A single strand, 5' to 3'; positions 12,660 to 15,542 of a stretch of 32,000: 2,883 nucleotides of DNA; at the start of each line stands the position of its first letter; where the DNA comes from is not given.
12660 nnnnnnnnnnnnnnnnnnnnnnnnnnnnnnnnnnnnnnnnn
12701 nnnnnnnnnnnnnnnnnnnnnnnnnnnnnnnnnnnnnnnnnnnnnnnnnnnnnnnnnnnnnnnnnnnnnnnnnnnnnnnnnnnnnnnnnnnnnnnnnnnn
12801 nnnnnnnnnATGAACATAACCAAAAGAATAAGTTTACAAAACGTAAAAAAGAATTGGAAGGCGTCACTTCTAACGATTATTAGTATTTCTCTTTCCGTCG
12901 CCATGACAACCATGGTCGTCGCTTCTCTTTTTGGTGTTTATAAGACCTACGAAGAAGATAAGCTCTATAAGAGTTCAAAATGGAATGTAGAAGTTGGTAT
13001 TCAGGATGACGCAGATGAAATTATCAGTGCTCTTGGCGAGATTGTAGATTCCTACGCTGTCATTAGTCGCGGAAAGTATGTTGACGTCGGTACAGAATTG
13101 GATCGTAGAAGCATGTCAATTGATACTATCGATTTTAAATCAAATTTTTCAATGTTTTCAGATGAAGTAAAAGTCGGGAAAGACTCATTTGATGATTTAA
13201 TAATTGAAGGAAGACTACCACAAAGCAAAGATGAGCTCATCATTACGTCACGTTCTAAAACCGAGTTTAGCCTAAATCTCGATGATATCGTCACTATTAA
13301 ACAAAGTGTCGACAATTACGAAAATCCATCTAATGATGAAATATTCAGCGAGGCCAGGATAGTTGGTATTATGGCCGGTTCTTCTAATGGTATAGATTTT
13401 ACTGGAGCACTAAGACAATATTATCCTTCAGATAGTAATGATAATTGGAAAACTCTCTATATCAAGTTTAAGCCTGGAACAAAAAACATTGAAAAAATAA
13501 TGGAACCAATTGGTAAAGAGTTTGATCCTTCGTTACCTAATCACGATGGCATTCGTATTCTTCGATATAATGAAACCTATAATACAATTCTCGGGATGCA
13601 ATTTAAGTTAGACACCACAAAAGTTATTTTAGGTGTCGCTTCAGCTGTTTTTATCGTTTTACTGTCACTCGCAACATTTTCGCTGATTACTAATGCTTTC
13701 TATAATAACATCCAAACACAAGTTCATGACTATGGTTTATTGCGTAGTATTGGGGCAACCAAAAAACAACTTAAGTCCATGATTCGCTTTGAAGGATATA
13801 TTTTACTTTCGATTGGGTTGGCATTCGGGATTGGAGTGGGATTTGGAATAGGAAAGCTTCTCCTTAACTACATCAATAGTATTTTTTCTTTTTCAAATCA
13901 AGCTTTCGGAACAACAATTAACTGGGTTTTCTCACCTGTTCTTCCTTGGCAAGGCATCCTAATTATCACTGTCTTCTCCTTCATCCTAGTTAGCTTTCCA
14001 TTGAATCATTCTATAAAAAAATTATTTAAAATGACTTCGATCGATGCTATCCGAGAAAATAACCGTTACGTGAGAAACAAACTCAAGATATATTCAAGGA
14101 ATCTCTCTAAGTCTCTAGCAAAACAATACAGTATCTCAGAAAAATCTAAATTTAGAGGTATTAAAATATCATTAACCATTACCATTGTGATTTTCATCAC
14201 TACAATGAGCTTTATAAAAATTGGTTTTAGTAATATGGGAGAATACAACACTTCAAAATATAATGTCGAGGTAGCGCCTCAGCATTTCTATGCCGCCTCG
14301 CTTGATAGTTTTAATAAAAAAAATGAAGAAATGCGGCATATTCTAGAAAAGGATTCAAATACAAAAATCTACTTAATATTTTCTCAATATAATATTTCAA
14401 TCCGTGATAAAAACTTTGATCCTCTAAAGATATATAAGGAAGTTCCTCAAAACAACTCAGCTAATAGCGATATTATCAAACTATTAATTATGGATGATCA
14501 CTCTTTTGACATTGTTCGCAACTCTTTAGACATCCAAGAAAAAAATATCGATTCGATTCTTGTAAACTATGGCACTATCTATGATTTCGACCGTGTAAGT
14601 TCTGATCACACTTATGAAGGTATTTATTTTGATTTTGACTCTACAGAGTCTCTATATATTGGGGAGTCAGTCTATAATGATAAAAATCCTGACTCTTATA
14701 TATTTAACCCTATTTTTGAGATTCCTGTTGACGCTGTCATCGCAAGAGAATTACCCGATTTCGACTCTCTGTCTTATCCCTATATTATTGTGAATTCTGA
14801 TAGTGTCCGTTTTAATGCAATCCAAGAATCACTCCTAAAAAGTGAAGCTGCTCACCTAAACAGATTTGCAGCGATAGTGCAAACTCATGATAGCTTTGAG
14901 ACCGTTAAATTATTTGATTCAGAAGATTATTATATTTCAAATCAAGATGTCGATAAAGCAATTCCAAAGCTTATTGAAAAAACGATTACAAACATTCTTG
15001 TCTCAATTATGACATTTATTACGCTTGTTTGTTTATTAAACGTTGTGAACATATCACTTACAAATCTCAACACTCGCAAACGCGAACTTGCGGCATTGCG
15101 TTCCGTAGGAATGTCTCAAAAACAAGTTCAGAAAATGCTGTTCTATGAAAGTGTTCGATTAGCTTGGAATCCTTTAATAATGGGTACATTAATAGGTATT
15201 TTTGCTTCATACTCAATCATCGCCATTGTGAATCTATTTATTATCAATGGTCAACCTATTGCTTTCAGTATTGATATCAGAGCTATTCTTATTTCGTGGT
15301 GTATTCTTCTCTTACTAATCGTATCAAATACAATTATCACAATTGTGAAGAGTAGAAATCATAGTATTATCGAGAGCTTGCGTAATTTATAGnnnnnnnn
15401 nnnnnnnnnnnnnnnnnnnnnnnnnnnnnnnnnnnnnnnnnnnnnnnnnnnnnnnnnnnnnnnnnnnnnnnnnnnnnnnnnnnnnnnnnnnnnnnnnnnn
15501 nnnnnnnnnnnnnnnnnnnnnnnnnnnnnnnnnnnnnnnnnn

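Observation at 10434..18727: One intramembrane-sensing two-component system wired to two tandem paralogous double-FtsX ABC transporter modules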

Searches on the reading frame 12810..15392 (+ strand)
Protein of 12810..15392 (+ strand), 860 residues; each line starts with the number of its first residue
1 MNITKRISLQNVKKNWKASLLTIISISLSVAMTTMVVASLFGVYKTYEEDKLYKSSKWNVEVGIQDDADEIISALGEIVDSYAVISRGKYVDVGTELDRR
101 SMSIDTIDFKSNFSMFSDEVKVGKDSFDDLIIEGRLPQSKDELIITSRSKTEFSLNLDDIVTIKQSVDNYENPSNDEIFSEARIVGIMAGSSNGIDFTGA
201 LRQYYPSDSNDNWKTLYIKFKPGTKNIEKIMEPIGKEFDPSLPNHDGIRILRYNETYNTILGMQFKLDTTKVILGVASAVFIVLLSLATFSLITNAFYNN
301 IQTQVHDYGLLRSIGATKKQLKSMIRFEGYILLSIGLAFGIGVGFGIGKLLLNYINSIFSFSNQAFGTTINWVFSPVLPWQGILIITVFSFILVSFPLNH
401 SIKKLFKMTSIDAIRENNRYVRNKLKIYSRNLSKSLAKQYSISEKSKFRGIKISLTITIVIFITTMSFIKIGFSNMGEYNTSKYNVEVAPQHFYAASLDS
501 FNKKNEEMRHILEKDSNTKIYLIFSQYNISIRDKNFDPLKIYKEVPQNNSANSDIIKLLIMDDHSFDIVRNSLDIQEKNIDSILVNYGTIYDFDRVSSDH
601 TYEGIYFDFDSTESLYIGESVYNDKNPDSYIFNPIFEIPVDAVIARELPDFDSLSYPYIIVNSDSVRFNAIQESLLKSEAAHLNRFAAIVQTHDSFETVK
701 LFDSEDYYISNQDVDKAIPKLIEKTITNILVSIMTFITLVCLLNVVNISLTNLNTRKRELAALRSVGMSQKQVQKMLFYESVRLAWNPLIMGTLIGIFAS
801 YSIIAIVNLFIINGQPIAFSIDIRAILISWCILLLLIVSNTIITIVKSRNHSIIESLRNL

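Call 3: search_protein_families(library=pfam, proteins=[window:12810-15392:+], max_evalue=0.01)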
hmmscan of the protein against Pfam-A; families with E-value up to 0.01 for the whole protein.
window:12810-15392:+ (860 aa): 2 families
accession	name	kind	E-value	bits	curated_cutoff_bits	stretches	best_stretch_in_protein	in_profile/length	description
PF02687.27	FtsX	-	1.2e-26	93.5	25.5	2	732-852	2-119/120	FtsX-like permease C-terminal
PF12704.14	MacB_PCD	-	0.00038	21.2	27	1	19-224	1-195/207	MacB-like periplasmic core domain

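Call 4: search_protein_families(library=ncbifam, proteins=[window:12810-15392:+], max_evalue=0.01)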
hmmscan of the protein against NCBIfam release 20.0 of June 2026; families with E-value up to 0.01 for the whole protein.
window:12810-15392:+ (860 aa): 3 families
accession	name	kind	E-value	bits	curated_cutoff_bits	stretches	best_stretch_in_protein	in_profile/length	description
TIGR03434.1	ADOP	subfamily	3.5e-12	45.3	622.3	1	726-858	270-400/803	ADOP family duplicated permease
TIGR02212.1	lolCE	equivalog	3.7e-05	22.8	362.45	1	724-810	263-349/411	lipoprotein-releasing ABC transporter permease subunit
NF033640.1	N_Twi_rSAM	subfamily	0.0091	15.1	170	0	399-509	227-334/398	twitch domain-containing radical SAM protein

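Call 7: search_solved_structures(query=window:12810-15392:+, max_evalue=1, show_alignments=0)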
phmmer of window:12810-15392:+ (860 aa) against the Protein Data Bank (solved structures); distinct sequences matched with E-value up to 1: 9.
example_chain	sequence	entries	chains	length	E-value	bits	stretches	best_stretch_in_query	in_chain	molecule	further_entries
9ugg_E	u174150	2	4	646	5e-05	25.2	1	729-858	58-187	Lantibiotic ABC transporter permease PsdB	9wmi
5lil_A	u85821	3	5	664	0.00077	21.3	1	700-830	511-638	Macrolide export ATP-binding/permease protein MacB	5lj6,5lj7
5gko_A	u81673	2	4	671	0.0045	18.7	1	705-822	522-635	Macrolide export ATP-binding/permease protein MacB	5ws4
9o9x_C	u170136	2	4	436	0.011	17.4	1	277-399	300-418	ABC transporter permease YtrF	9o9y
9w37_A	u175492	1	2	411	0.015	17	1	271-395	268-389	LolF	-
9w35_A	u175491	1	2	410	0.015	17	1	271-394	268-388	LolF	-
9w2w_A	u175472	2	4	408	0.042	15.5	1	271-393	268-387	LolF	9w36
5nik_J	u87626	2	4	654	0.14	13.8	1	705-823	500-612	Macrolide export ATP-binding/permease protein MacB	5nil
7w78_B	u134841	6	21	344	0.67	11.5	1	291-354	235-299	Putative ABC transport system integral membrane protein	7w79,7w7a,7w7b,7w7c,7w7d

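Call 11: find_homologous_proteins(query=window:12810-15392:+, max_evalue=0.00001)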
Query window:12810-15392:+ (860 aa): 196 proteins with E <= 0.00001 among 8000 candidates; the best 120 are listed.
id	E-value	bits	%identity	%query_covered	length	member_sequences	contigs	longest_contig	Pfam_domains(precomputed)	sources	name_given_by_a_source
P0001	0.0e+0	1866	100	100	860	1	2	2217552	PF02687.28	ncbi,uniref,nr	ncbi:ABC transporter permease [Erysipelothrix inopinata]|uniref:ABC transporter permease n=1 Tax=Ery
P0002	0.0e+0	1542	83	100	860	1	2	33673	PF02687.28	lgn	-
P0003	0.0e+0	1506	81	100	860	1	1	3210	PF02687.28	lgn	-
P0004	0.0e+0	1366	73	100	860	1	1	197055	PF02687.28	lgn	-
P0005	0.0e+0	1308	71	100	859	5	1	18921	PF02687.28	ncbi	-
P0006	0.0e+0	1231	67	100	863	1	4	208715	PF02687.28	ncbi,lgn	ncbi:MAG: FtsX-like permease family protein [Erysipelothrix sp.]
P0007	0.0e+0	1151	64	100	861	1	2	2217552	PF02687.28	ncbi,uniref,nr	ncbi:FtsX-like permease family protein [Erysipelothrix inopinata]|uniref:FtsX-like permease family p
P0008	9.2e-131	456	34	100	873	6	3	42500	PF02687.28,PF12704.15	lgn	-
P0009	1.3e-130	455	33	100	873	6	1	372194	PF02687.28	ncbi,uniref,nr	ncbi:ABC transporter permease [Erysipelothrix anatis]|uniref:ABC transporter permease n=1 Tax=Erysip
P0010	5.4e-128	447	31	100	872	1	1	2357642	PF02687.28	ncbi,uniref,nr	ncbi:FtsX-like permease family protein [Erysipelothrix sp. HDW6C]|uniref:ABC transporter permease n=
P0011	1.2e-76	277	29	100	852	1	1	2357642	PF02687.28,PF12704.15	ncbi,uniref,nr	ncbi:ABC transporter permease [Erysipelothrix sp. HDW6C]|uniref:ABC transporter permease n=1 Tax=Ery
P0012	4.6e-32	130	25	100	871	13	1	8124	PF02687.28,PF12704.15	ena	-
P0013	7.8e-30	122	24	68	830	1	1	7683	PF02687.28,PF12704.15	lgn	-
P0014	1.3e-29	121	25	55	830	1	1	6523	PF02687.28,PF12704.15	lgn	-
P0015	2.8e-29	120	31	28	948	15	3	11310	PF02687.28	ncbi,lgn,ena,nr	ncbi:MAG: FtsX-like permease family protein [Lachnospiraceae bacterium]|nr:FtsX-like permease family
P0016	3.6e-29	120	27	56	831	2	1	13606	PF02687.28,PF12704.15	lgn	-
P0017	3.9e-29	120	26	100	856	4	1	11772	PF02687.28,PF12704.15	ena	-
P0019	6.7e-28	116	28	54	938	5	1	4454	PF02687.28,PF12704.15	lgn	-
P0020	8.8e-28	115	27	59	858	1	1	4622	PF02687.28,PF12704.15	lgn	-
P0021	9.3e-28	115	25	57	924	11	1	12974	PF02687.28,PF12704.15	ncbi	-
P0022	9.5e-28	115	27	54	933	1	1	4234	PF02687.28,PF12704.15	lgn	-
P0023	3.6e-27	113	23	58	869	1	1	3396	PF02687.28,PF12704.15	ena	-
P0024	6.0e-27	113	24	61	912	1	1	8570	PF02687.28,PF12704.15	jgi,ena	-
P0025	1.5e-26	111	23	56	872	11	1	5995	PF02687.28,PF12704.15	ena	-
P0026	2.4e-26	111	26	55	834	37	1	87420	PF02687.28,PF12704.15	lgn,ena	-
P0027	3.5e-26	110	23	86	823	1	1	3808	PF02687.28,PF12704.15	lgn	-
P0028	8.9e-26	109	25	66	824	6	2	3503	PF02687.28,PF12704.15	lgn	-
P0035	1.2e-24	105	25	59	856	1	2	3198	PF02687.28,PF12704.15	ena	-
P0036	2.3e-24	104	25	100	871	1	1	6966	PF02687.28,PF12704.15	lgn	-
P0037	2.4e-24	104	27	24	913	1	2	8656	PF02687.28,PF12704.15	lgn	-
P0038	2.9e-24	104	24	100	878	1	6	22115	PF02687.28,PF12704.15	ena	-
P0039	2.9e-24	104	24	100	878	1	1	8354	PF02687.28,PF12704.15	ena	-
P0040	3.0e-24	104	24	93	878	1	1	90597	PF02687.28,PF12704.15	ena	-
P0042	4.7e-24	103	27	55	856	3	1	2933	PF02687.28,PF12704.15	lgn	-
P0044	5.7e-24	103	24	100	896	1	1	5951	PF02687.28,PF12704.15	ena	-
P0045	6.7e-24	103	23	93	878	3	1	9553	PF02687.28,PF12704.15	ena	-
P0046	6.7e-24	103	24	100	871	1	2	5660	PF02687.28,PF12704.15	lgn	-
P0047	7.1e-24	103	26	58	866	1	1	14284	PF02687.28,PF12704.15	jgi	jgi:putative ABC transport system permease protein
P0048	7.3e-24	102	23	100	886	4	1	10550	PF02687.28,PF12704.15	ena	-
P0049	8.9e-24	102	25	100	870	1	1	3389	PF02687.28,PF12704.15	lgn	-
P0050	9.9e-24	102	23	95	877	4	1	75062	PF02687.28,PF12704.15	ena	-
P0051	1.1e-23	102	24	100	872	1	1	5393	PF02687.28,PF12704.15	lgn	-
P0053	1.6e-23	101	24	100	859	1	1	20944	PF02687.28,PF12704.15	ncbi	-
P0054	2.0e-23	101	26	59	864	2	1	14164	PF02687.28,PF12704.15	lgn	-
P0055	2.0e-23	101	24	100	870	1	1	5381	PF02687.28,PF12704.15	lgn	-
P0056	2.1e-23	101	22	100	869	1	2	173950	PF02687.28,PF12704.15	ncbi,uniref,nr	ncbi:FtsX-like permease family protein [Sporosarcina beigongshangi]|uniref:FtsX-like permease family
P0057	2.3e-23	101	25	100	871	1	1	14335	PF02687.28,PF12704.15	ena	-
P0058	2.6e-23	101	24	100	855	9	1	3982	PF02687.28,PF12704.15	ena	-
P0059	3.3e-23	100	24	100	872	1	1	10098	PF02687.28,PF12704.15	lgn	-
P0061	7.2e-23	99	22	68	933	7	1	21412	PF02687.28,PF12704.15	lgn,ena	-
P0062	8.5e-23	99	31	23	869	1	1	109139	PF02687.28,PF12704.15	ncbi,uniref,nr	ncbi:ABC transporter permease [Bacillus kwashiorkori]|uniref:ABC transporter permease n=1 Tax=Bacill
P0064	1.3e-22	98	23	66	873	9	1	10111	PF02687.28,PF12704.15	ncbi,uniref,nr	ncbi:MAG: FtsX-like permease family protein [Candidatus Cellulosilyticum pullistercoris]|uniref:FtsX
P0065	1.6e-22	98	23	67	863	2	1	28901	PF02687.28,PF12704.15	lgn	-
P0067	1.8e-22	98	23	93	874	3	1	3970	PF02687.28,PF12704.15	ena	-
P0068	2.0e-22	98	25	54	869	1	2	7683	PF02687.28,PF12704.15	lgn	-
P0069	3.7e-22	97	23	93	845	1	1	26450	PF02687.28,PF12704.15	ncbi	-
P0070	4.8e-22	96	22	54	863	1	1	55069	PF02687.28,PF12704.15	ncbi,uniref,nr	ncbi:ABC transporter permease [Bacillus sp. CHD6a]|uniref:ABC transporter permease n=1 Tax=Bacillus 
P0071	5.3e-22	96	29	19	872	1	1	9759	PF02687.28,PF12704.15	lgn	-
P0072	5.5e-22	96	25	56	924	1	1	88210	PF02687.28,PF12704.15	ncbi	-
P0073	5.8e-22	96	23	57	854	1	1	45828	PF02687.28,PF12704.15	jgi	-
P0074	6.0e-22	96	23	66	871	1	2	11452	PF02687.28,PF12704.15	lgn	-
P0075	6.4e-22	96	29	23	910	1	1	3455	PF02687.28,PF12704.15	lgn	-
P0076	9.4e-22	95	23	54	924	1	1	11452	PF02687.28,PF12704.15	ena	-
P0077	9.8e-22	95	23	55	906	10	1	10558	PF02687.28,PF12704.15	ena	-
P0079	1.4e-21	95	24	54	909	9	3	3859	PF02687.28,PF12704.15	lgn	-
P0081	2.0e-21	94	24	54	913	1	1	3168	PF02687.28,PF12704.15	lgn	-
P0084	5.0e-21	93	22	96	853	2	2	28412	PF02687.28,PF12704.15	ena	-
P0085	6.1e-21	93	24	95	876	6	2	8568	PF02687.28,PF12704.15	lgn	-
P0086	7.5e-21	92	22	66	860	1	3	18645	PF02687.28,PF12704.15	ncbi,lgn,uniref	ncbi:ABC transporter permease [Sutcliffiella horikoshii]|uniref:ABC transporter permease n=1 Tax=Sut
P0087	9.0e-21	92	24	100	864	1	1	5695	PF02687.28,PF12704.15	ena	-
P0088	1.6e-20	91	26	66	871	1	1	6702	PF02687.28,PF12704.15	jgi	-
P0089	1.8e-20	91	24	69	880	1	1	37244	PF02687.28,PF12704.15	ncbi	-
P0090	3.7e-20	90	23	38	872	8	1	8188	PF02687.28,PF12704.15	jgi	-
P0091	4.2e-20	90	24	100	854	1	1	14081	PF02687.28,PF12704.15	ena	-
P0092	4.4e-20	90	23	61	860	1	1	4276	PF02687.28,PF12704.15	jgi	jgi:putative ABC transport system permease protein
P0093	4.6e-20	90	24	66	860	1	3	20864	PF02687.28,PF12704.15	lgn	-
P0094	5.1e-20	90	26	24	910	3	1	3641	PF02687.28,PF12704.15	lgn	-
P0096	1.0e-19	89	25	60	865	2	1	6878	PF02687.28,PF12704.15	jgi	jgi:putative ABC transport system permease protein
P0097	1.1e-19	89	24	88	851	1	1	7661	PF02687.28,PF12704.15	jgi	-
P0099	1.9e-19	88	23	93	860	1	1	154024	PF02687.28,PF12704.15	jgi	jgi:putative ABC transport system permease protein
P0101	2.0e-19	88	24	85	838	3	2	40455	PF02687.28,PF12704.15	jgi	-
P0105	3.0e-19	87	26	37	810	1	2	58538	PF02687.28,PF12704.15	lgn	-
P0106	3.0e-19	87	22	100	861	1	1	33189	PF02687.28,PF12704.15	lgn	-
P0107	3.1e-19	87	22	62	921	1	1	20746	PF02687.28,PF12704.15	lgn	-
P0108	3.1e-19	87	27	27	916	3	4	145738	PF02687.28,PF12704.15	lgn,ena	-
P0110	3.5e-19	87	31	16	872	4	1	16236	PF02687.28,PF12704.15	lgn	-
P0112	6.9e-19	86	23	100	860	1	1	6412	PF02687.28,PF12704.15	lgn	-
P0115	1.2e-18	85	24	57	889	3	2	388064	PF02687.28,PF12704.15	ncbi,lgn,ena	-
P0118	2.6e-18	84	23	55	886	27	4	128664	PF02687.28,PF12704.15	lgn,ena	-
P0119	5.2e-18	83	21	55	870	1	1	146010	PF02687.28,PF12704.15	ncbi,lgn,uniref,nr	ncbi:FtsX-like permease family protein [Defluviitalea raffinosedens]|uniref:FtsX-like permease famil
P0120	6.7e-18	83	20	55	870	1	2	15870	PF02687.28,PF12704.15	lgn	-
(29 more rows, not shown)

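Call 12: find_encoding_contigs(protein=window:12810-15392:+, flank=10000, max_places=4)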
Protein window:12810-15392:+ (860 aa): no gene with exactly this product is on record in the collection.

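Call 15: find_related_loci(query=A1, collection=genome_contigs, flank=8000)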
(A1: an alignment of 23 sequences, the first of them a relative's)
Query A1 (860 aa) in genome_contigs; peptide patterns used: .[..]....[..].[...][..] (x = any residue, [..] = any of these).
600 stretches matched a pattern (row limit reached: there are more); 592 encode a relative of the query (tblastn E <= 1e-3); the best 80 are kept; 80 distinct loci.
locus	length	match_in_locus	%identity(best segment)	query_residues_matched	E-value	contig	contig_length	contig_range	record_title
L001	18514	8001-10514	26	1-858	1e-56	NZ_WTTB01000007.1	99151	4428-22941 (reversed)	Erysipelothrix urinaevulpis strain 165301687 NODE_7_length_99151_cov_177.622112, whole genome shotgun sequence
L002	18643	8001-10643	26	1-859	3e-37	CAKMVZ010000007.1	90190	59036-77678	MAG: uncultured Clostridia bacterium isolate min17_bin87 genome assembly, contig: contig_5446, whole genome shotgun sequ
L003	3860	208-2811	24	1-859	8e-36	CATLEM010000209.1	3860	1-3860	MAG TPA_asm: uncultured Dorea sp. isolate MGG08242_1680015482 genome assembly, contig: ERR3199607_11043, whole genome sh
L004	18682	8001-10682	24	1-859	2e-35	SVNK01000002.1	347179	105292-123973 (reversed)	MAG: Ruminococcus sp. isolate SIG537 NODE_32_length_347179_cov_9.606788, whole genome shotgun sequence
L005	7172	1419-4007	26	1-859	3e-35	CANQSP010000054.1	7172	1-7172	MAG: uncultured Clostridia bacterium isolate Lapin-032__bin74 genome assembly, contig: Lapin-032__NODE_13506_length_7172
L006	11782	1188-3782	25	1-859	1e-34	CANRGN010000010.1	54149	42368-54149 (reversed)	MAG: uncultured Clostridia bacterium isolate Lapin-022__bin27 genome assembly, contig: Lapin-022__NODE_557_length_54149_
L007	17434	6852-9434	25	1-859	1e-34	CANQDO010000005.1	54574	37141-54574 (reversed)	MAG: uncultured Clostridia bacterium isolate Lapin-007__bin5 genome assembly, contig: Lapin-007__NODE_129_length_54574_c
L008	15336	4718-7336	24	1-859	3e-34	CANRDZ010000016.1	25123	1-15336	MAG: uncultured Bacilli bacterium isolate Lapin-026__bin13 genome assembly, contig: Lapin-026__NODE_2190_length_25123_co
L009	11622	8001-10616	25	1-859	6e-34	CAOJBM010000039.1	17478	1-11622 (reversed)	MAG TPA_asm: uncultured Tenericutes bacterium isolate SRR19759446_bin.44_metawrap_v1.3_MAG genome assembly, contig: NODE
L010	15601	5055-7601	24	1-859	9e-34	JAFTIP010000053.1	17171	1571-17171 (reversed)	MAG: Ruminococcus sp. isolate RGIG3852 Roe_deer_Cecum-1__c618913, whole genome shotgun sequence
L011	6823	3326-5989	23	1-859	2e-33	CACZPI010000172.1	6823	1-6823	MAG: uncultured Ruminococcus sp. isolate RUG12829 genome assembly, contig: RUG12829_asm_172, whole genome shotgun sequen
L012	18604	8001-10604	24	1-859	3e-33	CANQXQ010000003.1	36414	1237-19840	MAG: uncultured Bacilli bacterium isolate Lapin-020__bin23 genome assembly, contig: Lapin-020__NODE_1311_length_36414_co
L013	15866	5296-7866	25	1-859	9e-33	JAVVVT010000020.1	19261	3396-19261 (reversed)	MAG: Oscillospiraceae bacterium isolate CGS10Y2-bin85 NODE_20_length_19261_cov_3.415085, whole genome shotgun sequence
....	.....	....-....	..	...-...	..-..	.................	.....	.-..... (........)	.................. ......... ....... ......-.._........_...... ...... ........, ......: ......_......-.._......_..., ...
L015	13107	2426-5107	23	1-859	1e-32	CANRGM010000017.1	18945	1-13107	MAG: uncultured Clostridia bacterium isolate Lapin-022__bin89 genome assembly, contig: Lapin-022__NODE_2826_length_18945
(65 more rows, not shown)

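Call 17: find_encoding_contigs(protein=P0004, flank=9000, max_places=2)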
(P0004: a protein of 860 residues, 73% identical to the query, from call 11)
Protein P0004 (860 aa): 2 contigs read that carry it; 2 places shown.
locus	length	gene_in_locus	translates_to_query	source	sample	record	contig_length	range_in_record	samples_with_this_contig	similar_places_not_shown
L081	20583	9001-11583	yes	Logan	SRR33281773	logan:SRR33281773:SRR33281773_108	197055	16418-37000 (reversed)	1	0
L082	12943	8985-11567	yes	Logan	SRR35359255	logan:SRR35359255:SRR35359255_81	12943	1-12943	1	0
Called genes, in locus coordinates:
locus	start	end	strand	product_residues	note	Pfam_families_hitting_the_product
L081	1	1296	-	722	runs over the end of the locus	PF00664:ABC_membrane, PF00005:ABC_tran, PF02463:SMC_N (weak)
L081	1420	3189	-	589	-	PF00795:CN_hydrolase, PF02540:NAD_synthase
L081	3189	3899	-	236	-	PF08032:SpoU_sub_bind (weak), PF00588:SpoU_methylase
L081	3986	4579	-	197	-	-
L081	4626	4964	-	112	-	-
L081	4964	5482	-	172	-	-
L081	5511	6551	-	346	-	PF02547:Queuosine_synth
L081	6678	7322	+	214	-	PF00072:Response_reg, PF00486:Trans_reg_C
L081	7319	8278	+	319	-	PF00512:HisKA (weak), PF02518:HATPase_c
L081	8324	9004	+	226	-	PF02463:SMC_N, PF00005:ABC_tran, PF13304:AAA_21 (faint)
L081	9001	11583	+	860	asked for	PF02687:FtsX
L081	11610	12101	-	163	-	PF00578:AhpC-TSA, PF08534:Redoxin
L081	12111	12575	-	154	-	-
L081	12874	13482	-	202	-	-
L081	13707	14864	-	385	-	PF01702:TGT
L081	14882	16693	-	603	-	PF00009:GTP_EFTU, PF01926:MMR_HSR1, PF22042:EF-G_D2 (weak), PF03144:GTP_EFTU_D2, PF00679:EFG_C, PF21018:BipA_C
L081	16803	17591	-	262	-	PF00557:Peptidase_M24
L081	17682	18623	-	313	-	PF00056:Ldh_1_N, PF02866:Ldh_1_C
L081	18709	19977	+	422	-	PF00368:HMG-CoA_red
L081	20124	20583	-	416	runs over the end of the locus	-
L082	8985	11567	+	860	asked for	PF02687:FtsX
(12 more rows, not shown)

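Call 18: find_encoding_contigs(protein=P0006, flank=9000, max_places=2)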
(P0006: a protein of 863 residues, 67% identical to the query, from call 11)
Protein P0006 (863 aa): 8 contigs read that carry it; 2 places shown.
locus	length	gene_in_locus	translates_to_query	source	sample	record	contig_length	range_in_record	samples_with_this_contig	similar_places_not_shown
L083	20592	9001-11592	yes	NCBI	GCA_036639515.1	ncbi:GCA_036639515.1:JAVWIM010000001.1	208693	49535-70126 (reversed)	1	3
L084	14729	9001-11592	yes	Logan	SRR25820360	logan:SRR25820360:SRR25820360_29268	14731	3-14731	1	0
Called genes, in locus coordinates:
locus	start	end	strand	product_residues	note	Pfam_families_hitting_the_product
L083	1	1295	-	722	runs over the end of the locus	PF00664:ABC_membrane, PF00005:ABC_tran, PF02463:SMC_N (weak)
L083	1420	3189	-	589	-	PF00795:CN_hydrolase, PF02540:NAD_synthase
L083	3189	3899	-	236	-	PF08032:SpoU_sub_bind (weak), PF00588:SpoU_methylase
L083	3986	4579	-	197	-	-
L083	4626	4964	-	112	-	-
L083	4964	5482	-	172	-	-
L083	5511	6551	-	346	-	PF02547:Queuosine_synth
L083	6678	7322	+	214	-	PF00072:Response_reg, PF00486:Trans_reg_C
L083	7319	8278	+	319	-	PF02518:HATPase_c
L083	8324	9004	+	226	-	PF02463:SMC_N, PF00005:ABC_tran, PF13304:AAA_21 (faint)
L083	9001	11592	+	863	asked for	PF02687:FtsX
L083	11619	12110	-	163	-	PF00578:AhpC-TSA, PF08534:Redoxin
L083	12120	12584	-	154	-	-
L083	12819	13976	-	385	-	PF01702:TGT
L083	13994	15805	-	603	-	PF00009:GTP_EFTU, PF01926:MMR_HSR1, PF22042:EF-G_D2, PF03144:GTP_EFTU_D2, PF00679:EFG_C, PF21018:BipA_C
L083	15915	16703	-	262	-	PF00557:Peptidase_M24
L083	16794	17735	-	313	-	PF00056:Ldh_1_N, PF02866:Ldh_1_C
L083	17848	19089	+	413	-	PF00368:HMG-CoA_red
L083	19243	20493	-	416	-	-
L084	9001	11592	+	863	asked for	PF02687:FtsX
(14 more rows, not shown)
